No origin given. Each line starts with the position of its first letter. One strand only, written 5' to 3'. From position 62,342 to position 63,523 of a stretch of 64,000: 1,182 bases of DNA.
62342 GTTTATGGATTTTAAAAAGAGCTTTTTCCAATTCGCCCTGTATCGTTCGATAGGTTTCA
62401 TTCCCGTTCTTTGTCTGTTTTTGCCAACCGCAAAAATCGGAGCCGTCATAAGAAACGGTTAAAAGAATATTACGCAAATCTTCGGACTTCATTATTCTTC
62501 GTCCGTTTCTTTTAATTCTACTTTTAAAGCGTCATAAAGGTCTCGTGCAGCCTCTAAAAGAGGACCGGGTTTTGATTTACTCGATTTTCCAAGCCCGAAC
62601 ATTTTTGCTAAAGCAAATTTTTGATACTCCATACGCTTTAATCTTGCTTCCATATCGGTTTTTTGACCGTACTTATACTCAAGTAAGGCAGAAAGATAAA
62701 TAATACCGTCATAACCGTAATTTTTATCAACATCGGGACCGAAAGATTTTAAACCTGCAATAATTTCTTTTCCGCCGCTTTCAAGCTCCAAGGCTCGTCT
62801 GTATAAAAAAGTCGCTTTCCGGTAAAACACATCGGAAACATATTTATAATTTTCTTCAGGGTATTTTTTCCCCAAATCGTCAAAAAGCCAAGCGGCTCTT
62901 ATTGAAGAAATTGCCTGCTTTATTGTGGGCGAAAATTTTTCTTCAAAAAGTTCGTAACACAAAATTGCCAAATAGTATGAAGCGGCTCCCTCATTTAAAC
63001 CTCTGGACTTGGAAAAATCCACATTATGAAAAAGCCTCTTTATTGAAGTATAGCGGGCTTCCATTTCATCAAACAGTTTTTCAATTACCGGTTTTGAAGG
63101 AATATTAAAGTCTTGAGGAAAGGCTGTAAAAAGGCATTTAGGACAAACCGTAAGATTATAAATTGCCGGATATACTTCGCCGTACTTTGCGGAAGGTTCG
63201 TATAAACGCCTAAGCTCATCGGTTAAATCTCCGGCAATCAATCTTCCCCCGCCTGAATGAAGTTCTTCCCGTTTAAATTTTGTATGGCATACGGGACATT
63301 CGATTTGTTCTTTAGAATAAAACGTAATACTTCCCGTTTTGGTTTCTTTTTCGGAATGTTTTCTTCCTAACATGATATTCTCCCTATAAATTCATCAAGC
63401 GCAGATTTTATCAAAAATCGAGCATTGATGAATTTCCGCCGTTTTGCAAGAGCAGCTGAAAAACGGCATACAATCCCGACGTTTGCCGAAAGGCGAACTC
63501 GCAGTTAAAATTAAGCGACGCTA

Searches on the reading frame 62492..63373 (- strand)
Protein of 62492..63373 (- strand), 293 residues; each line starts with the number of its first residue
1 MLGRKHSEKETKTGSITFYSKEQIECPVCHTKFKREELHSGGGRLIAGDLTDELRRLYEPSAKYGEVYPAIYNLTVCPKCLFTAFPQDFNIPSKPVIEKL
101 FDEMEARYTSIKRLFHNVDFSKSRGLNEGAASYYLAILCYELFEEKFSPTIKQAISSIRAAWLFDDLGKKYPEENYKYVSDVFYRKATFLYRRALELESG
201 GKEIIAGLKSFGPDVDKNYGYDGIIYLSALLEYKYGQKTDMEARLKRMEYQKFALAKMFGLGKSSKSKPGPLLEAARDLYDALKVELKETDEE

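Call 8: search_protein_families(library=pfam, proteins=[window:62492-63373:-])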
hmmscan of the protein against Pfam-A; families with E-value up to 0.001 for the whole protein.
window:62492-63373:- (293 aa): 1 family
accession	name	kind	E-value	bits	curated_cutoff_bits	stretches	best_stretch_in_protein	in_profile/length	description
PF09986.15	DUF2225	-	1.9e-58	198.1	21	1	19-282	1-213/214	Uncharacterized protein conserved in bacteria (DUF2225)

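Call 9: find_encoding_contigs(protein=window:62492-63373:-, flank=10000, max_places=8)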
Protein window:62492-63373:- (293 aa): 15 contigs read that carry it; 8 places shown.
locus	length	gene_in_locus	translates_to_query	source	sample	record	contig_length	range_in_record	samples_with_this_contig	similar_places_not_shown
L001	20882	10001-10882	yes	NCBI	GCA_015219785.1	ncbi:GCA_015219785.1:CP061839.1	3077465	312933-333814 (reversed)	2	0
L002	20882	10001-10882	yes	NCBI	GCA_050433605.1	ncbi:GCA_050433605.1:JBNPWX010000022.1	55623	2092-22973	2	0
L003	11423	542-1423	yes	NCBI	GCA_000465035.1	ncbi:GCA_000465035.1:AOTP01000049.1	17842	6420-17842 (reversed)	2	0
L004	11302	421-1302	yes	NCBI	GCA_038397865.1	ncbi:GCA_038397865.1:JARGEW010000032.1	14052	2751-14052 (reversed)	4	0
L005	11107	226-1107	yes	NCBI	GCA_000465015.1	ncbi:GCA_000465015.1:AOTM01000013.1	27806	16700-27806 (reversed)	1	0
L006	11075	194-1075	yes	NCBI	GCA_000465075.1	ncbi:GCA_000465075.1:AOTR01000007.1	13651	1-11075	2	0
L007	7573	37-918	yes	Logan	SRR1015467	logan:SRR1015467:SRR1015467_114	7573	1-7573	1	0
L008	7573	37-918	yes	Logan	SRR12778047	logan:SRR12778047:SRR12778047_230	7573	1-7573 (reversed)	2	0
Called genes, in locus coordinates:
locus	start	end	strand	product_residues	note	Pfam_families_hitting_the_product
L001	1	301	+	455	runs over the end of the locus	PF05697:Trigger_N, PF00254:FKBP_C (weak), PF05698:Trigger_C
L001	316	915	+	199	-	PF00574:CLP_protease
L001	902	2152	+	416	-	PF06689:zf-C4_ClpX, PF00493:MCM (weak), PF05496:RuvB_N (weak), PF00158:Sigma54_activat (weak), PF00004:AAA, PF07724:AAA_2, PF07728:AAA_5 (weak), PF10431:ClpB_D2-small, +2 more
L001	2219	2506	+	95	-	-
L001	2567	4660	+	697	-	PF02743:dCache_1, PF22673:MCP-like_PDC_1 (weak), PF17201:Cache_3-Cache_2, PF00672:HAMP, PF00015:MCPsignal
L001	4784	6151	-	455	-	PF01554:MatE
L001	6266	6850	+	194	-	PF01066:CDP-OH_P_transf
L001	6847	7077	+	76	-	PF02229:PC4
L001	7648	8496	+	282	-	PF01680:SOR_SNZ, PF05690:ThiG (faint)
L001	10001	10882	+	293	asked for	PF09986:DUF2225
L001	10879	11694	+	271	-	PF01416:PseudoU_synth_1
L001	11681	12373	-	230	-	-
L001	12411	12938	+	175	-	PF01202:SKI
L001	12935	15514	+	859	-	PF02861:Clp_N, PF13191:AAA_16 (weak), PF23569:NBD_SMAX1, PF00004:AAA, PF17871:AAA_lid_9, PF07724:AAA_2, PF07728:AAA_5, PF10431:ClpB_D2-small, +6 more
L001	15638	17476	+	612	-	PF08439:Peptidase_M3_N, PF01432:Peptidase_M3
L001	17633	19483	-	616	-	PF12895:ANAPC3 (faint), PF13174:TPR_6 (faint), PF13176:TPR_7 (faint), PF13181:TPR_8 (faint), PF13432:TPR_16 (faint), PF14559:TPR_19 (faint), PF23914:TPR_CcmH_CycH (faint), PF00515:TPR_1 (weak), +9 more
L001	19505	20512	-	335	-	PF01515:PTA_PTB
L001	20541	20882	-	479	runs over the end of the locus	PF10531:SLBB (faint), PF22461:SLBB_2 (faint)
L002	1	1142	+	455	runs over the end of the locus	PF05697:Trigger_N, PF00254:FKBP_C (weak), PF05698:Trigger_C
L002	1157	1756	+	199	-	PF00574:CLP_protease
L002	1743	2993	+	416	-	PF06689:zf-C4_ClpX, PF00493:MCM (weak), PF05496:RuvB_N (weak), PF00158:Sigma54_activat (weak), PF00004:AAA, PF07724:AAA_2, PF07728:AAA_5 (weak), PF10431:ClpB_D2-small, +2 more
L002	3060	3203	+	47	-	-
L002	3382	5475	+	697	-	PF02743:dCache_1, PF22673:MCP-like_PDC_1 (weak), PF17201:Cache_3-Cache_2, PF00672:HAMP, PF00015:MCPsignal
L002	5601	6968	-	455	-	PF01554:MatE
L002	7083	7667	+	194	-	PF01066:CDP-OH_P_transf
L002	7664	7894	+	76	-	PF02229:PC4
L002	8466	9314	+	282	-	PF01680:SOR_SNZ, PF05690:ThiG (faint)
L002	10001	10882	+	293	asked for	PF09986:DUF2225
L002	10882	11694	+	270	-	PF01416:PseudoU_synth_1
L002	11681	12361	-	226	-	-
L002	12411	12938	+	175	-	PF01202:SKI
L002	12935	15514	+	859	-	PF02861:Clp_N, PF13191:AAA_16 (weak), PF23569:NBD_SMAX1, PF00004:AAA, PF17871:AAA_lid_9, PF07724:AAA_2, PF07728:AAA_5, PF10431:ClpB_D2-small, +6 more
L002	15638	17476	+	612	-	PF08439:Peptidase_M3_N, PF01432:Peptidase_M3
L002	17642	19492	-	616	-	PF12895:ANAPC3 (faint), PF13174:TPR_6 (faint), PF13176:TPR_7 (faint), PF13181:TPR_8 (faint), PF13432:TPR_16 (faint), PF14559:TPR_19 (faint), PF23914:TPR_CcmH_CycH (faint), PF00515:TPR_1 (weak), +9 more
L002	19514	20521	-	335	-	PF01515:PTA_PTB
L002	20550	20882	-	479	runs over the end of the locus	PF10531:SLBB (faint), PF22461:SLBB_2 (faint)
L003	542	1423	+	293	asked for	PF09986:DUF2225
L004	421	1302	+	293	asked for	PF09986:DUF2225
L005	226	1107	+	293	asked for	PF09986:DUF2225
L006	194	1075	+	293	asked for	PF09986:DUF2225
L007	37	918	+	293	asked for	PF09986:DUF2225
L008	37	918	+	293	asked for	PF09986:DUF2225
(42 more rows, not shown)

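Call 42: find_homologous_proteins(query=window:62492-63373:-, max_evalue=1e-40)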
Query window:62492-63373:- (293 aa): 2296 proteins with E <= 1e-40 among 3264 candidates; the best 120 are listed.
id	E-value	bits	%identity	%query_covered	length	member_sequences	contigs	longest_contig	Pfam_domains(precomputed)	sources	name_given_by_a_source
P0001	1.7e-192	656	100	100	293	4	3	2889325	PF09986.16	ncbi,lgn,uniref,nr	ncbi:DUF2225 domain-containing protein [Treponema pedis]|uniref:DUF2225 domain-containing protein n=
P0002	5.8e-176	602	90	100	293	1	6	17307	PF09986.16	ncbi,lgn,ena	-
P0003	6.6e-172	589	88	100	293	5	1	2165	PF09986.16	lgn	-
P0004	1.7e-166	571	85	99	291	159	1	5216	PF09986.16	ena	-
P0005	8.8e-158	542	83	99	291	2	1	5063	PF09986.16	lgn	-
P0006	1.8e-157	541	81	100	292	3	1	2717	PF09986.16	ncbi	-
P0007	1.9e-156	538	80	99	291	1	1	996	PF09986.16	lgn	-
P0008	2.0e-156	538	81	99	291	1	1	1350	PF09986.16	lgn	-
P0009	2.1e-153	528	78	100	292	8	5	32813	PF09986.16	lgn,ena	-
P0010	1.5e-151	522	79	100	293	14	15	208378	PF09986.16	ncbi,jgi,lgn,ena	-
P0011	1.0e-150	519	77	100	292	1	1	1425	PF09986.16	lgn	-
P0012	3.3e-142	491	76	96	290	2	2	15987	PF09986.16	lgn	-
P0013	1.6e-138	479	73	97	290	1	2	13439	PF09986.16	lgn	-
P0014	5.9e-138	477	78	92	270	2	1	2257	PF09986.16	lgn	-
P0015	2.5e-134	465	71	96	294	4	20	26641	PF09986.16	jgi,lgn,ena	-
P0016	6.7e-134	464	72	98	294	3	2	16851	PF09986.16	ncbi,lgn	ncbi:MAG: DUF2225 domain-containing protein [Treponema sp.]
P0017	7.5e-134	464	71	99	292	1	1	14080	PF09986.16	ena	-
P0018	8.8e-134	464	68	100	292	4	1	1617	PF09986.16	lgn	-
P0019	2.4e-133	462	71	96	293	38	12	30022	PF09986.16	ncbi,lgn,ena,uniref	ncbi:DUF2225 domain-containing protein [Treponema sp.]|uniref:DUF2225 domain-containing protein n=1 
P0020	3.9e-133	462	71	98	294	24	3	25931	PF09986.16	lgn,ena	-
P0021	5.0e-133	461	71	98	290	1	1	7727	PF09986.16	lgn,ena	-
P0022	5.0e-133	461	70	98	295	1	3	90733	PF09986.16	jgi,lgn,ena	-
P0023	7.6e-133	461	71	98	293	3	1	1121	PF09986.16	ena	-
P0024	9.2e-133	460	71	98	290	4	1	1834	PF09986.16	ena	-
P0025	2.2e-132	459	69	98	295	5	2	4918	PF09986.16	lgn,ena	-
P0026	4.5e-132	458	69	99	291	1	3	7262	PF09986.16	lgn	-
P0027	7.6e-132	457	70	96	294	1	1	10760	PF09986.16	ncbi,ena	-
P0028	8.0e-132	457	67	100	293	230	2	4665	PF09986.16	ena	-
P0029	1.4e-131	457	70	95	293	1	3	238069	PF09986.16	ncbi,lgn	ncbi:MAG: DUF2225 domain-containing protein [Treponema sp.]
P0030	1.5e-131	456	69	100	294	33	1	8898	PF09986.16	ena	-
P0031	2.2e-131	456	68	96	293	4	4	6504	PF09986.16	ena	-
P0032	5.3e-131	455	70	99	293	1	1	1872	PF09986.16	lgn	-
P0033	1.0e-130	454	70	99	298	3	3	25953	PF09986.16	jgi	jgi:hypothetical protein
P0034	1.4e-130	453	66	98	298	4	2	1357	PF09986.16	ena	-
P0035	1.5e-130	453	69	99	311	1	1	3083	PF09986.16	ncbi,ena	-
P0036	2.4e-130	452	69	99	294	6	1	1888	PF09986.16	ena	-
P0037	3.5e-130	452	70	98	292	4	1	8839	PF09986.16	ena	-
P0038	3.7e-130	452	66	100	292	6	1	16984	PF09986.16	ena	-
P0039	9.4e-130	451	66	100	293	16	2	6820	PF09986.16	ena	-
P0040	1.1e-129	450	66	100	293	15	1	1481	PF09986.16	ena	-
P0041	2.8e-129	449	69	99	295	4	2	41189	PF09986.16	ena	-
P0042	1.4e-128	447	67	97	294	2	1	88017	PF09986.16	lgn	-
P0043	3.1e-128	446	68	99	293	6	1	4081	PF09986.16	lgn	-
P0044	9.4e-128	444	66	99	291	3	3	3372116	PF09986.16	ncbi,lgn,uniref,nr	ncbi:DUF2225 domain-containing protein [Treponema phagedenis]|uniref:DUF2225 domain-containing prote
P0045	2.0e-127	443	66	99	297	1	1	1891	PF09986.16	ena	-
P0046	3.0e-127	442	68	98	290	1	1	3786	PF09986.16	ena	-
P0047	4.8e-127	442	68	98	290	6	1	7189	PF09986.16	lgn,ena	-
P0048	2.0e-126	440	65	98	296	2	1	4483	PF09986.16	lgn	-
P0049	2.8e-126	439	65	98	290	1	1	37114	PF09986.16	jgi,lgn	-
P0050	4.1e-126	439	67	95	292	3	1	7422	PF09986.16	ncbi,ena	-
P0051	6.8e-126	438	66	98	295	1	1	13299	PF09986.16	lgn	-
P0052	7.4e-126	438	67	98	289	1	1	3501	PF09986.16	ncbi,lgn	-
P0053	8.3e-126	438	65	98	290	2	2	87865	PF09986.16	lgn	-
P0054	1.8e-125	436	66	98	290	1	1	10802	PF09986.16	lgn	-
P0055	2.2e-125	436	67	96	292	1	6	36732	PF09986.16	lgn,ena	-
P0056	2.9e-125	436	67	94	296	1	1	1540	PF09986.16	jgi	-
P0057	3.1e-125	436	65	98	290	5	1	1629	PF09986.16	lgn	-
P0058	8.6e-125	434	65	100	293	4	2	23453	PF09986.16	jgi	jgi:uncharacterized protein (DUF2225 family)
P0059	1.2e-124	434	65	96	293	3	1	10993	PF09986.16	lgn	-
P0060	1.2e-124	434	65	95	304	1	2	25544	PF09986.16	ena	-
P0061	1.4e-124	434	64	98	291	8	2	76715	PF09986.16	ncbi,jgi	-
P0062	1.4e-124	434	65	98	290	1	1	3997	PF09986.16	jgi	-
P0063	1.6e-124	433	66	96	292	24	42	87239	PF09986.16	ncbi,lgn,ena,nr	ncbi:MAG TPA: DUF2225 domain-containing protein [Treponemataceae bacterium]|nr:DUF2225 domain-contai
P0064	1.9e-124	433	67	98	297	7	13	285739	PF09986.16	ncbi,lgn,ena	-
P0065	4.5e-124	432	67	95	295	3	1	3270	PF09986.16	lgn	-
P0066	4.8e-124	432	65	96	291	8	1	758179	PF09986.16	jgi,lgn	jgi:uncharacterized protein (DUF2225 family)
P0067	5.3e-124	432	65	97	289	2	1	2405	PF09986.16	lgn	-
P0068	7.2e-124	431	66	98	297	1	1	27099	PF09986.16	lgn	-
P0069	8.7e-124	431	65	98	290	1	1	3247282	PF09986.16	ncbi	-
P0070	1.1e-123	431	66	96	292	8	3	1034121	PF09986.16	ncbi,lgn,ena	-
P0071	1.3e-123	430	65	98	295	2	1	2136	PF09986.16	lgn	-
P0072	1.4e-123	430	64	98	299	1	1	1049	PF09986.16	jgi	jgi:uncharacterized protein (DUF2225 family)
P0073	1.5e-123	430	62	98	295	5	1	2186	PF09986.16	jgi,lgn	jgi:Uncharacterized protein conserved in bacteria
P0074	2.3e-123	430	65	96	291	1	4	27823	PF09986.16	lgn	-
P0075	3.0e-123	429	65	99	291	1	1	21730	PF09986.16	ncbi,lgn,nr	ncbi:MAG: hypothetical protein CR988_02970 [Treponema sp.]|nr:MAG: hypothetical protein CR988_02970 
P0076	3.3e-123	429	66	95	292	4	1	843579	PF09986.16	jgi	-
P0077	3.6e-123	429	65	97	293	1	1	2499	PF09986.16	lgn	-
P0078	3.7e-123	429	65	98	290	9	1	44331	PF09986.16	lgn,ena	-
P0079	4.8e-123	429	66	96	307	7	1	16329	PF09986.16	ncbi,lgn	-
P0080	6.9e-123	428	67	94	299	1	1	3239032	PF09986.16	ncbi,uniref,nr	ncbi:DUF2225 domain-containing protein [Brucepastera parasyntrophica]|uniref:DUF2225 domain-containi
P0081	1.0e-122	427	63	99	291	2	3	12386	PF09986.16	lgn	-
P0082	1.1e-122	427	66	95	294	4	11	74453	PF09986.16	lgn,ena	-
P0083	1.3e-122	427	64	95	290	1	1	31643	PF09986.16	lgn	-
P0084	1.4e-122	427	63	97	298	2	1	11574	PF09986.16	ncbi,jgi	-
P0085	1.5e-122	427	65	94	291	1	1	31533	PF09986.16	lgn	-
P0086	1.5e-122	427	64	98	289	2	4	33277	PF09986.16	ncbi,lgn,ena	-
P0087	3.6e-122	426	64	95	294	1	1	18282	PF09986.16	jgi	jgi:uncharacterized protein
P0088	7.0e-122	425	63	97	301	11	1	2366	PF09986.16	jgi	jgi:uncharacterized protein (DUF2225 family)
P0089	8.4e-122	424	64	98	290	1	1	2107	PF09986.16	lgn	-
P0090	2.7e-121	423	63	98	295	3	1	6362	PF09986.16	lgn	-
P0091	2.9e-121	423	63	98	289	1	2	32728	PF09986.16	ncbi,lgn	-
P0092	3.4e-121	422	63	96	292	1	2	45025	PF09986.16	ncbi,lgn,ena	-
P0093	3.5e-121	422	62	98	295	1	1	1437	PF09986.16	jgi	jgi:uncharacterized protein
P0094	3.7e-121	422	64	96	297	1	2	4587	PF09986.16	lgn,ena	-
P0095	3.7e-121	422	66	96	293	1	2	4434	PF09986.16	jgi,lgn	-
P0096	4.0e-121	422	63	96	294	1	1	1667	PF09986.16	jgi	jgi:uncharacterized protein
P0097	5.4e-121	422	63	98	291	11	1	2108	PF09986.16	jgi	-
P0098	5.9e-121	422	61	98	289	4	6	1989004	PF09986.16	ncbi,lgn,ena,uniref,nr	ncbi:DUF2225 domain-containing protein [Treponema zuelzerae]|uniref:DUF2225 domain-containing protei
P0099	6.4e-121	422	62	99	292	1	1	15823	PF09986.16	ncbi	-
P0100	3.5e-120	419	65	96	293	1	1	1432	PF09986.16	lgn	-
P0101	4.5e-120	419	62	98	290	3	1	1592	PF09986.16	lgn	-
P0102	5.0e-120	419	63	98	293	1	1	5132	PF09986.16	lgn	-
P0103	5.9e-120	418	66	95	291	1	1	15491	PF09986.16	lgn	-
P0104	6.0e-120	418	63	96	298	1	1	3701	PF09986.16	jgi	jgi:uncharacterized protein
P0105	6.7e-120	418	62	96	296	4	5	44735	PF09986.16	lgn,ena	-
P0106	8.0e-120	418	63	98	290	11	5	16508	PF09986.16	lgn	-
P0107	8.6e-120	418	64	97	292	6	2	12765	PF09986.16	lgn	-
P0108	1.0e-119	418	66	95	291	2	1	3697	PF09986.16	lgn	-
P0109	1.1e-119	417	62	97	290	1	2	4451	PF09986.16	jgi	-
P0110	1.1e-119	417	66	95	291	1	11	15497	PF09986.16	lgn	-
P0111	1.3e-119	417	63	96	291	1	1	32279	PF09986.16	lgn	-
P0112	2.2e-119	416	62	95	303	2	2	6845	PF09986.16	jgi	-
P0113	2.7e-119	416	62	97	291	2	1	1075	PF09986.16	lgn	-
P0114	3.0e-119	416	63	98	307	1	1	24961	PF09986.16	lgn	-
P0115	4.0e-119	416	63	95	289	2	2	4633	PF09986.16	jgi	jgi:Uncharacterized protein conserved in bacteria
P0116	4.1e-119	416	63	96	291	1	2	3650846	PF09986.16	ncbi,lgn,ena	-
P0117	4.1e-119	416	63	99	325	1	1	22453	PF09986.16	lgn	-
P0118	5.0e-119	415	63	96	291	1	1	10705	PF09986.16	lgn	-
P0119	3.8e-118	412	62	98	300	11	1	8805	PF09986.16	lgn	-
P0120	4.1e-118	412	61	96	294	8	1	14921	PF09986.16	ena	-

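Call 43: find_encoding_contigs(protein=P0010, flank=3000, max_places=3)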
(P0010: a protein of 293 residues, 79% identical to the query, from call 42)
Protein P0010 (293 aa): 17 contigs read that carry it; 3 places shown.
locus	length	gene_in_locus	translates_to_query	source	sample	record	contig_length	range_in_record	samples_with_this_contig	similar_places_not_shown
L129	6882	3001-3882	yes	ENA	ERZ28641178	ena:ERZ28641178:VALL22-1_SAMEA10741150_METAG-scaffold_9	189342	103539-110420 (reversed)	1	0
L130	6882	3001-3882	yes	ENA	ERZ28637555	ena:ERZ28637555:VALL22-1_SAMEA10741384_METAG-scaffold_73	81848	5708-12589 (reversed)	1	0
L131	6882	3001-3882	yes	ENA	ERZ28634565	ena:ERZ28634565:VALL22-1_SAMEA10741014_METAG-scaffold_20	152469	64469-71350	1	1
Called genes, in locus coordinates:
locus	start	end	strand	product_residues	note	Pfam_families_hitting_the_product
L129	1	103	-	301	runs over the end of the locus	PF04378:RsmJ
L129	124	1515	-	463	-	PF01554:MatE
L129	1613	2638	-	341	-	PF07690:MFS_1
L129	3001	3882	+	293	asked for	PF09986:DUF2225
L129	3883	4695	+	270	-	PF01416:PseudoU_synth_1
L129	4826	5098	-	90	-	-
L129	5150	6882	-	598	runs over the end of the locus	-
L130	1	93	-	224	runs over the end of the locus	-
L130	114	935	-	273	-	PF01554:MatE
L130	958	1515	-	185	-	-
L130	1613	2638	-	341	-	PF07690:MFS_1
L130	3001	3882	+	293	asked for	PF09986:DUF2225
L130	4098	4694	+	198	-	PF01416:PseudoU_synth_1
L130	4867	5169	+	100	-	-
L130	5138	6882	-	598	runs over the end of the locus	-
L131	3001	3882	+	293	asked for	PF09986:DUF2225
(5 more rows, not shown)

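Call 44: find_encoding_contigs(protein=P0002, flank=3000, max_places=2)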
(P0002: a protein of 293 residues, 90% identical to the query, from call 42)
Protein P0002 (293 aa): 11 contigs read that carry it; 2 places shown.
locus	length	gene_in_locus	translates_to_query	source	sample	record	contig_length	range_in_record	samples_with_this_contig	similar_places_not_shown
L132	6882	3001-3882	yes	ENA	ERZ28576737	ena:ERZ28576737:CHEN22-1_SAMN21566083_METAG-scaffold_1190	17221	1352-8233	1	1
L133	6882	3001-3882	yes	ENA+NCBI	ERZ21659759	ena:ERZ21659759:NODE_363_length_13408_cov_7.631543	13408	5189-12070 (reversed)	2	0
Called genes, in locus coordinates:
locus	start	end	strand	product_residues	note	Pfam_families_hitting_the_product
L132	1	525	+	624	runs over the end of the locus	?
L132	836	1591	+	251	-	PF02616:SMC_ScpA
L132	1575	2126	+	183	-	PF04079:SMC_ScpB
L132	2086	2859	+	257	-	PF01479:S4, PF00849:PseudoU_synth_2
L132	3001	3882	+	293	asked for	PF09986:DUF2225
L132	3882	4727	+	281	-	PF01416:PseudoU_synth_1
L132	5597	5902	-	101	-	-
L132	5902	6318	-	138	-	-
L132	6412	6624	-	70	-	-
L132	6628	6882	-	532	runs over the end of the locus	-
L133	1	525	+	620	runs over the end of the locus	?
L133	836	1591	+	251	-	PF02616:SMC_ScpA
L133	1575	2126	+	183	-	PF04079:SMC_ScpB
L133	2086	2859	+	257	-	PF01479:S4, PF00849:PseudoU_synth_2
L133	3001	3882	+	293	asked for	PF09986:DUF2225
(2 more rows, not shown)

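Call 45: find_encoding_contigs(protein=P0009, flank=3000, max_places=2)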
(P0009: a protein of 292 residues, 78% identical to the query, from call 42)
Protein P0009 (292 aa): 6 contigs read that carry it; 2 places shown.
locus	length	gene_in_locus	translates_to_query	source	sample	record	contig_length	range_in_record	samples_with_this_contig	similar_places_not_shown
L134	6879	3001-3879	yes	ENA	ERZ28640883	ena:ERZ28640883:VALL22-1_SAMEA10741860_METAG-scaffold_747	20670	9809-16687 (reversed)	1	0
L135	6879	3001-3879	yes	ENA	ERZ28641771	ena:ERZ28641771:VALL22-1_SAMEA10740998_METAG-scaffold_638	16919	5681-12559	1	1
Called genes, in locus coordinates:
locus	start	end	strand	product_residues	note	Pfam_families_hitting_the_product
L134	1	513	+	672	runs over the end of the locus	PF27388:TP_0021_N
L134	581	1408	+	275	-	-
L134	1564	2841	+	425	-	PF01554:MatE, PF03023:MurJ (weak), PF01554:MatE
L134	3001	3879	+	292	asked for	PF09986:DUF2225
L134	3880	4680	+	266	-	PF01416:PseudoU_synth_1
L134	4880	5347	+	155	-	PF02576:RimP_N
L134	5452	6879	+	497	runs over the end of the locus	PF08529:NusA_N, PF13184:KH_NusA_1st, PF26594:KH_NusA_2nd, PF13248:Zn_ribbon_3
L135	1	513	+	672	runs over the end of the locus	PF27388:TP_0021_N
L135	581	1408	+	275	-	-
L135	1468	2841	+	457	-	PF01554:MatE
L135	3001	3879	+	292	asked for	PF09986:DUF2225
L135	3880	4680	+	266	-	PF01416:PseudoU_synth_1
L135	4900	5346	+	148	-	PF02576:RimP_N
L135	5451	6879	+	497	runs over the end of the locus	PF08529:NusA_N, PF13184:KH_NusA_1st, PF26594:KH_NusA_2nd, PF13248:Zn_ribbon_3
